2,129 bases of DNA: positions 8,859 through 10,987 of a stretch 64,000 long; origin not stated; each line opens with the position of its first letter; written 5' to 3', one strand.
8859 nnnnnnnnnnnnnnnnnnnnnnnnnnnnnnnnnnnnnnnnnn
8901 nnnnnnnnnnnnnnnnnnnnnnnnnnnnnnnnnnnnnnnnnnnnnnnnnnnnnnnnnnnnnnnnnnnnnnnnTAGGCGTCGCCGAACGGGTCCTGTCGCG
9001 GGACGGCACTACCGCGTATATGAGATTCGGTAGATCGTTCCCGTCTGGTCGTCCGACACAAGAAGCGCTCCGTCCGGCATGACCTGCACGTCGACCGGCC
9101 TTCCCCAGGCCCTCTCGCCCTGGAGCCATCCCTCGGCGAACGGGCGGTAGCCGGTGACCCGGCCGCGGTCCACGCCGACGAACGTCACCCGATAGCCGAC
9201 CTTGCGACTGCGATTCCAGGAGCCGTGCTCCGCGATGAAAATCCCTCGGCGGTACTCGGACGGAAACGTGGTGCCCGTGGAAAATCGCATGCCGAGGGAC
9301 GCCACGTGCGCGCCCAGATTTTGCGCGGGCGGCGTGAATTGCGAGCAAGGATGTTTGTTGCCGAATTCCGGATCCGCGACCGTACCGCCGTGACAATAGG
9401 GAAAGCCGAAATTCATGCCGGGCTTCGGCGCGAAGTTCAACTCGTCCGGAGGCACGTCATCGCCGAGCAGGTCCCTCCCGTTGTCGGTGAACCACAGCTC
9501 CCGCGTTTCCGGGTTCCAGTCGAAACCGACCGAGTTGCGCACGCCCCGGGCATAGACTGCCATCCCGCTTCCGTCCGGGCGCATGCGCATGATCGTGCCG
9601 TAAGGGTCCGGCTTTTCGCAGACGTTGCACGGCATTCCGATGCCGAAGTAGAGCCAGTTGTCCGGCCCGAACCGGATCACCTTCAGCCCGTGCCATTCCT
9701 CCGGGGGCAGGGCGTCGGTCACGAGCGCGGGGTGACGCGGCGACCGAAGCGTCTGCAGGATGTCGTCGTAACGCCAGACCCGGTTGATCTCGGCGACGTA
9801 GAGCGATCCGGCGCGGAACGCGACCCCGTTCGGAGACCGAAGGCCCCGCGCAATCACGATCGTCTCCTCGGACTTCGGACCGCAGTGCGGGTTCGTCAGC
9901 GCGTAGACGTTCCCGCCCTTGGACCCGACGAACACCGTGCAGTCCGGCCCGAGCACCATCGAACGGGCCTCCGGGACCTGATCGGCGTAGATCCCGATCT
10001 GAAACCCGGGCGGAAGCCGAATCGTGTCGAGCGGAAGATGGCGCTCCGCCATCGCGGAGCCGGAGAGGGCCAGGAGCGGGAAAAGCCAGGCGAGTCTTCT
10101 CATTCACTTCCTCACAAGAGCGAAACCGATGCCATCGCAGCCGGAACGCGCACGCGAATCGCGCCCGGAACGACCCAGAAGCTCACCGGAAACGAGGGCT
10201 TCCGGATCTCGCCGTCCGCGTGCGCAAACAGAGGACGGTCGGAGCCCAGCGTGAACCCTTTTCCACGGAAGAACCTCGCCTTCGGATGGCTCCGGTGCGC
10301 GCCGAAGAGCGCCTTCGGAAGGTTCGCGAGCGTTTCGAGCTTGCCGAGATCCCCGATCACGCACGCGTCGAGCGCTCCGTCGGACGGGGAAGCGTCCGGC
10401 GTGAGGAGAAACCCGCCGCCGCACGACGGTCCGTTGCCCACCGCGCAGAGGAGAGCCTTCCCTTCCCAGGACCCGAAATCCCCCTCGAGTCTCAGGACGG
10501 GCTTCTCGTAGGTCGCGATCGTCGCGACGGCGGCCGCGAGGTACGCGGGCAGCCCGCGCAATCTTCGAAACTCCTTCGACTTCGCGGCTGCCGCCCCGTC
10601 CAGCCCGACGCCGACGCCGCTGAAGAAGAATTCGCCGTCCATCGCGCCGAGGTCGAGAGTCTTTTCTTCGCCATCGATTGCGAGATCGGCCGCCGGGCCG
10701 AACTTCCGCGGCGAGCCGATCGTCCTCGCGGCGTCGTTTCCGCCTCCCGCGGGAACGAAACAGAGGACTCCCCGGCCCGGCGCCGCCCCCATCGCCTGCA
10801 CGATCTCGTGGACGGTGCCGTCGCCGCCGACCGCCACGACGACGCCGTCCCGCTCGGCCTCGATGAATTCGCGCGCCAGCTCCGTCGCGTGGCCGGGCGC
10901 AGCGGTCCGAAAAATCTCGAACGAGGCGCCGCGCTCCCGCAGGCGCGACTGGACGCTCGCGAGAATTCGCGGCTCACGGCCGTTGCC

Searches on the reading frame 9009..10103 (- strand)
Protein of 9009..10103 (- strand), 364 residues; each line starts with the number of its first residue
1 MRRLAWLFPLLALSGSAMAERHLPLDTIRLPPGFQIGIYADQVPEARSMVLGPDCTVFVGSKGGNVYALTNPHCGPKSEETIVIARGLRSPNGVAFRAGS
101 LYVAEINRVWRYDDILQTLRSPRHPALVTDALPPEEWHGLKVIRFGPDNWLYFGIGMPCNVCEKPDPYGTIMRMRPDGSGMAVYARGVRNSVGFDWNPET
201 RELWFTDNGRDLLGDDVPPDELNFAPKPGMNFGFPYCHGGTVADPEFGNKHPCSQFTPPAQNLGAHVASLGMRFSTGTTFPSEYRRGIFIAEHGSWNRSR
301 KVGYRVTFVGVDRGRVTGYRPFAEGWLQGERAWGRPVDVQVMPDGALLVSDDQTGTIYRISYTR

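Call 45: search_protein_families(library=pfam, proteins=[window:9009-10103:-], max_evalue=0.001)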
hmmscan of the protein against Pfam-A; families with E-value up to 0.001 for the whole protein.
window:9009-10103:- (364 aa): 2 families
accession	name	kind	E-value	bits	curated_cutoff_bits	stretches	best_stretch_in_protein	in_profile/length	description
PF07995.17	GSDH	-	1.4e-13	51.3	25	1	142-359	118-332/332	Glucose / Sorbosone dehydrogenase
PF23500.1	DUF7133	-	7.7e-10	39.1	27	1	63-351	58-346/385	Domain of unknown function (DUF7133)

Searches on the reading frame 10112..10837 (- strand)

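Call 45: search_protein_families(library=pfam, proteins=[window:10112-10837:-], max_evalue=0.001)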
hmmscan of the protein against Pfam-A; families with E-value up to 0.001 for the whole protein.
window:10112-10837:- (241 aa): 2 families
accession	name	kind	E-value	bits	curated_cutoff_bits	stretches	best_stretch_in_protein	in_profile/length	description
PF19279.4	YegS_C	-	1.4e-29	103.3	27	1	75-229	3-156/158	YegS C-terminal NAD kinase beta sandwich-like domain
PF00781.29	DAGK_cat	-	2.8e-12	46.8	23.6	1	1-65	60-124/125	Diacylglycerol kinase catalytic domain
